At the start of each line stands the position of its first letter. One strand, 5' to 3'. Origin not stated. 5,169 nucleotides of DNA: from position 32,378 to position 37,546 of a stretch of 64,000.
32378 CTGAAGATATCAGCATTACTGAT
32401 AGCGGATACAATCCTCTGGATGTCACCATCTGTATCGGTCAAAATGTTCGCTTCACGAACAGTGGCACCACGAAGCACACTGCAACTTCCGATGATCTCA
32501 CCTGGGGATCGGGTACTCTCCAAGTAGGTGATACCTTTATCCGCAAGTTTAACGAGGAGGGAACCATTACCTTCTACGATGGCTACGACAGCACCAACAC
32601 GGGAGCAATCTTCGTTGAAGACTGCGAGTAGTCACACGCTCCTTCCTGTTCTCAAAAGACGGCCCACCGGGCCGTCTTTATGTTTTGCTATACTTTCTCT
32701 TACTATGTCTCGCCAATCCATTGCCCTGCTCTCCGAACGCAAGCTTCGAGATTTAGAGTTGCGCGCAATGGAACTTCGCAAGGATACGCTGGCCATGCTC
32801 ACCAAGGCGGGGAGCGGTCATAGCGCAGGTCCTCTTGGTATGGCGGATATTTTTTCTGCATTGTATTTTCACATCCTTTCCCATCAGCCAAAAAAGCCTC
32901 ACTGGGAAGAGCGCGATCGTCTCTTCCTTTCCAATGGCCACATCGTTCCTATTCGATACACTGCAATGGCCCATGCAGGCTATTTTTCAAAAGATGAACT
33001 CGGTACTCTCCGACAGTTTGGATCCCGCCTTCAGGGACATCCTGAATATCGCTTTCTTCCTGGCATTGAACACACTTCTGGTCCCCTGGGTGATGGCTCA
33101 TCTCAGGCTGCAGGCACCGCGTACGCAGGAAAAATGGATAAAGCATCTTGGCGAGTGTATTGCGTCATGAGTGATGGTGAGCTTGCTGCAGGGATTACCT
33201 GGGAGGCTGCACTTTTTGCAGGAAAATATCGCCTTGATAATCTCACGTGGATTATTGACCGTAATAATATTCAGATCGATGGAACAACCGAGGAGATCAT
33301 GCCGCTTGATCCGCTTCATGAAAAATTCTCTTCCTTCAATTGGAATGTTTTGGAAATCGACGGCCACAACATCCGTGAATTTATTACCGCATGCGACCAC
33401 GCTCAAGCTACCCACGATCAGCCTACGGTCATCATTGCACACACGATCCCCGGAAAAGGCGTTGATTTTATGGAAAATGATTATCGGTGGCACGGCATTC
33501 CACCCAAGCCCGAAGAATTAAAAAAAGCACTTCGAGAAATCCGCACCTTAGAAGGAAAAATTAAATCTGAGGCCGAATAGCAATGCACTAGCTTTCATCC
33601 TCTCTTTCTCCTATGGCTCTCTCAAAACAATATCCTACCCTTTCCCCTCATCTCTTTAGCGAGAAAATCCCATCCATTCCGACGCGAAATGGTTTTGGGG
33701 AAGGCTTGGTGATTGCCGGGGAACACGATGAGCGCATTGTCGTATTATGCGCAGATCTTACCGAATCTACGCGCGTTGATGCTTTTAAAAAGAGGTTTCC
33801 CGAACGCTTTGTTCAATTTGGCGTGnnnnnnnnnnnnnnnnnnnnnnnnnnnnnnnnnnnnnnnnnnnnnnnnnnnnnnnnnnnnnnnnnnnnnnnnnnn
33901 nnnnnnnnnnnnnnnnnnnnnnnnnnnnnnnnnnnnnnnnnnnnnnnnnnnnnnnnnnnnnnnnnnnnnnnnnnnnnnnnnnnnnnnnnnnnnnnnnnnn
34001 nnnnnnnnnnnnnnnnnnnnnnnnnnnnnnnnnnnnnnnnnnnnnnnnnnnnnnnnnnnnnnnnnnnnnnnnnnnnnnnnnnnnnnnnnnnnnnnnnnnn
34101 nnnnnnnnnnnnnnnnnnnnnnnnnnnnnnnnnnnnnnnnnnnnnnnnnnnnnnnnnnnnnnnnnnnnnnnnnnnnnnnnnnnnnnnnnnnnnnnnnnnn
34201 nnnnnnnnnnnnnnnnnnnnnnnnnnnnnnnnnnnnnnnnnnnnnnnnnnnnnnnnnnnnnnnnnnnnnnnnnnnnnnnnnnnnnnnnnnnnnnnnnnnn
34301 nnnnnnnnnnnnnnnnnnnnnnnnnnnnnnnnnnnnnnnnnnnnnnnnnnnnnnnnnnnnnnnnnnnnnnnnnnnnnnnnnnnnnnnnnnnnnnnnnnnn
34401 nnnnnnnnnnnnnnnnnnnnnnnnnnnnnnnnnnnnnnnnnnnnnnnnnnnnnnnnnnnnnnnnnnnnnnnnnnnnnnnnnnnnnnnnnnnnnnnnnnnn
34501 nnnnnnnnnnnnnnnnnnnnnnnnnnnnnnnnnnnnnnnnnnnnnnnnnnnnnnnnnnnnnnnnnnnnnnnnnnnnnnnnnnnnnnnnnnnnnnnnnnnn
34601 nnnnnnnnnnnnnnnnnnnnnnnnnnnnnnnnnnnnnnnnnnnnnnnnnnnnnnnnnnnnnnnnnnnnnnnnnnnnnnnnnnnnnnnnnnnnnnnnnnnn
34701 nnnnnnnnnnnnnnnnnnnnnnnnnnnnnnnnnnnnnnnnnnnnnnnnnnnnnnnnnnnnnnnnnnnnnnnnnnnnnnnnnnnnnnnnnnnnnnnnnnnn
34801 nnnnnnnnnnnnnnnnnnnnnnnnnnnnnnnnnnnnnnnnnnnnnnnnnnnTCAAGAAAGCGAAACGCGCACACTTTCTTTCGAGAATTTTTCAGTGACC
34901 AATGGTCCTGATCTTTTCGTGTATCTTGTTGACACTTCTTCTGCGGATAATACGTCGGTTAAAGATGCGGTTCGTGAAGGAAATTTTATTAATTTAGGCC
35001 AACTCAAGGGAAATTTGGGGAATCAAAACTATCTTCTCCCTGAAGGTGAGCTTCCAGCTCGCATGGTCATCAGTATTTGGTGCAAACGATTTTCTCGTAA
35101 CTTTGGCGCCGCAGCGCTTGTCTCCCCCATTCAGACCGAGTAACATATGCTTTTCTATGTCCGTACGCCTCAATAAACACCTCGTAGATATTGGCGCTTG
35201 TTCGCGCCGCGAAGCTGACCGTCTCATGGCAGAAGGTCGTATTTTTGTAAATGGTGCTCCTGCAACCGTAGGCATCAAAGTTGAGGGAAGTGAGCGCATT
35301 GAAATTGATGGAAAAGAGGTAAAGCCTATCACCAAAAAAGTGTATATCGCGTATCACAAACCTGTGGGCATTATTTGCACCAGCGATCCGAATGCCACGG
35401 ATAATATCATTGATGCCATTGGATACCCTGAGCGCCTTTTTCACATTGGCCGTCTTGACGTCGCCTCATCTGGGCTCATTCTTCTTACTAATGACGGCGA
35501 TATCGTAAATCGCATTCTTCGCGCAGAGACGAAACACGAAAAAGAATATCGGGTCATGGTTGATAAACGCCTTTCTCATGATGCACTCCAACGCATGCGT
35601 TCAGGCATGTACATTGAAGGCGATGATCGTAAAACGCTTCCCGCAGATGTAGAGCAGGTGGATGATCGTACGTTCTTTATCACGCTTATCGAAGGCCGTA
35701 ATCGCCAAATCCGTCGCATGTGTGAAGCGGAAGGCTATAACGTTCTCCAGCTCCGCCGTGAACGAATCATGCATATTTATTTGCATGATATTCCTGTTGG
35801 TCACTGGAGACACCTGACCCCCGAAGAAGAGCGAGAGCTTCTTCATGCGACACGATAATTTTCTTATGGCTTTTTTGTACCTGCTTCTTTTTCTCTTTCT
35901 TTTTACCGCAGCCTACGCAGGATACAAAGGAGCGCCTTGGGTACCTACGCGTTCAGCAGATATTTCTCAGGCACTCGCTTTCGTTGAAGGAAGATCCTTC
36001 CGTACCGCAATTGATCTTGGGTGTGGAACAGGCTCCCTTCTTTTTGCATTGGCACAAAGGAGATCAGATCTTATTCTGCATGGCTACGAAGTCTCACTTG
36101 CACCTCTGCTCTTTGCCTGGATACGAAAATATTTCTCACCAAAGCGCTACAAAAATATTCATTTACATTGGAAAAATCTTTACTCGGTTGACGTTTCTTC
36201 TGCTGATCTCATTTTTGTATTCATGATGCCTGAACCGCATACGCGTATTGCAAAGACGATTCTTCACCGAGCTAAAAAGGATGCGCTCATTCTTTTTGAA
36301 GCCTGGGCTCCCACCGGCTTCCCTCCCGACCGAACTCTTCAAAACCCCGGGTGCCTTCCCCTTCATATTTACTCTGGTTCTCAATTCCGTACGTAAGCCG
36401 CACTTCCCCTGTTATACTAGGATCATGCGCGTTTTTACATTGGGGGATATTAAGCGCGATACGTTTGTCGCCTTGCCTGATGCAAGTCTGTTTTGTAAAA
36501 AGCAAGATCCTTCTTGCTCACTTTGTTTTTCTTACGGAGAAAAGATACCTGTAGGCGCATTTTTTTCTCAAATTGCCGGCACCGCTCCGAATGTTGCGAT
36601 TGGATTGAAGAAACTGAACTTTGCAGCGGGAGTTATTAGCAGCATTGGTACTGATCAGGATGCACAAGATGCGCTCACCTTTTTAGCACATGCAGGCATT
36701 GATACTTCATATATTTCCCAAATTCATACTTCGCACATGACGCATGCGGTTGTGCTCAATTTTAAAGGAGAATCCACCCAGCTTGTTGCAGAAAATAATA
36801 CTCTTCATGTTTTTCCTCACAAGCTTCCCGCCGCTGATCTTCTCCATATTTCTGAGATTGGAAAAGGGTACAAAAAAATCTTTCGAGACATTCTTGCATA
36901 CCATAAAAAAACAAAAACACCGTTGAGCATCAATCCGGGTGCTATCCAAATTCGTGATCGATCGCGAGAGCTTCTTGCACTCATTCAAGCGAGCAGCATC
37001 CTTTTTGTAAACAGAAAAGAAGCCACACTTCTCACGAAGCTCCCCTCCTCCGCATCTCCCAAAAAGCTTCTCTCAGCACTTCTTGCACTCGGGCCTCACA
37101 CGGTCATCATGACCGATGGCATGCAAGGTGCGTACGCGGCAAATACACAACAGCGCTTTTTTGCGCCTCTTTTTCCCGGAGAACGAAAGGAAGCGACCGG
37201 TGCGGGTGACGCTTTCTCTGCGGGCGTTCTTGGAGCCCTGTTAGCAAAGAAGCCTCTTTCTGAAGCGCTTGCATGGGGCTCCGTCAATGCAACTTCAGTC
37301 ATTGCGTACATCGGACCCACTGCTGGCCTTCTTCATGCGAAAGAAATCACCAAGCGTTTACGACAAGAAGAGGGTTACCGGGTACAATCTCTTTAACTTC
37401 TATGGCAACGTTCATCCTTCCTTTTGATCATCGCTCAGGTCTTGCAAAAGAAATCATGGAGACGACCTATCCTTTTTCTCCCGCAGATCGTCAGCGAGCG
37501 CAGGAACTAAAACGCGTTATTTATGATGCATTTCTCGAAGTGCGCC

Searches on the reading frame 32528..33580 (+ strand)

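Call 63: search_protein_families(library=pfam, proteins=[window:32528-33580:+], max_evalue=0.001)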
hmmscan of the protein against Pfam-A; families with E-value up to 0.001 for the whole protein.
window:32528-33580:+ (350 aa): 3 families
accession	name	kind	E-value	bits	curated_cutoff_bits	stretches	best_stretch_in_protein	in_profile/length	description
PF00456.26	Transketolase_N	-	3.3e-57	194.4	22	1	87-334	13-271/334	Transketolase, thiamine diphosphate binding domain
PF13292.11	DXP_synthase_N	-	1.1e-07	31.9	21.2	1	70-251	12-176/274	1-deoxy-D-xylulose-5-phosphate synthase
PF00676.26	E1_dh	-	0.0005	19.6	22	1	181-294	97-209/300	Dehydrogenase E1 component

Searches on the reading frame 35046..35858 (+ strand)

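Call 63: search_protein_families(library=pfam, proteins=[window:35046-35858:+], max_evalue=0.001)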
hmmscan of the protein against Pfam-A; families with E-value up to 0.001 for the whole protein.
window:35046-35858:+ (270 aa): 2 families
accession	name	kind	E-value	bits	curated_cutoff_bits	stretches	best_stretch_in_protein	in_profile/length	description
PF00849.27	PseudoU_synth_2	-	1.8e-21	77.4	26.8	1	100-228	2-152/152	RNA pseudouridylate synthase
PF01479.30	S4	-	5e-08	33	22.8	1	40-85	1-48/48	S4 domain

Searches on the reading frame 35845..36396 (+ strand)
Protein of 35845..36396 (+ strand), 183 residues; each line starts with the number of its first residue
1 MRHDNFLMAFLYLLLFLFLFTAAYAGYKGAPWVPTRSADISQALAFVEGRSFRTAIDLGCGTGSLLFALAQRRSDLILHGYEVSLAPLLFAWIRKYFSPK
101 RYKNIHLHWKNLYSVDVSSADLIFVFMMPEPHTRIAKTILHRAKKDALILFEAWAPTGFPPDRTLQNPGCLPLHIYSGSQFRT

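Call 63: search_protein_families(library=pfam, proteins=[window:35845-36396:+], max_evalue=0.001)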
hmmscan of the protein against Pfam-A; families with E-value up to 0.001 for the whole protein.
window:35845-36396:+ (183 aa): 5 families
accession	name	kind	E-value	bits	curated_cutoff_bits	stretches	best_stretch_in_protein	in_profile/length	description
PF05175.20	MTS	-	2.1e-05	24.6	23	1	51-124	31-103/170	Methyltransferase small domain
PF08242.18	Methyltransf_12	-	0.00013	23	30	1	56-125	1-71/98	Methyltransferase domain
PF13847.12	Methyltransf_31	-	0.0003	21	27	1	54-125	6-80/145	Methyltransferase domain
PF02390.23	Methyltransf_4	-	0.00072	19.5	24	1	55-133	5-85/173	Putative methyltransferase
PF13649.12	Methyltransf_25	-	0.00095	20.2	27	0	56-128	2-73/97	Methyltransferase domain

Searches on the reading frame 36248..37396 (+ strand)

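Call 63: search_protein_families(library=pfam, proteins=[window:36248-37396:+], max_evalue=0.001)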
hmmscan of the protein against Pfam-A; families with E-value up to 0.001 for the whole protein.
window:36248-37396:+ (382 aa): 2 families
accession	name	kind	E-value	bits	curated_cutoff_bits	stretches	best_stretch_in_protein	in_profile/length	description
PF00294.29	PfkB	-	9.4e-35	120.8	25.8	1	96-360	22-298/302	pfkB family carbohydrate kinase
PF08543.17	Phos_pyr_kin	-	0.00052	19.9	27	1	245-347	116-227/246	Phosphomethylpyrimidine kinase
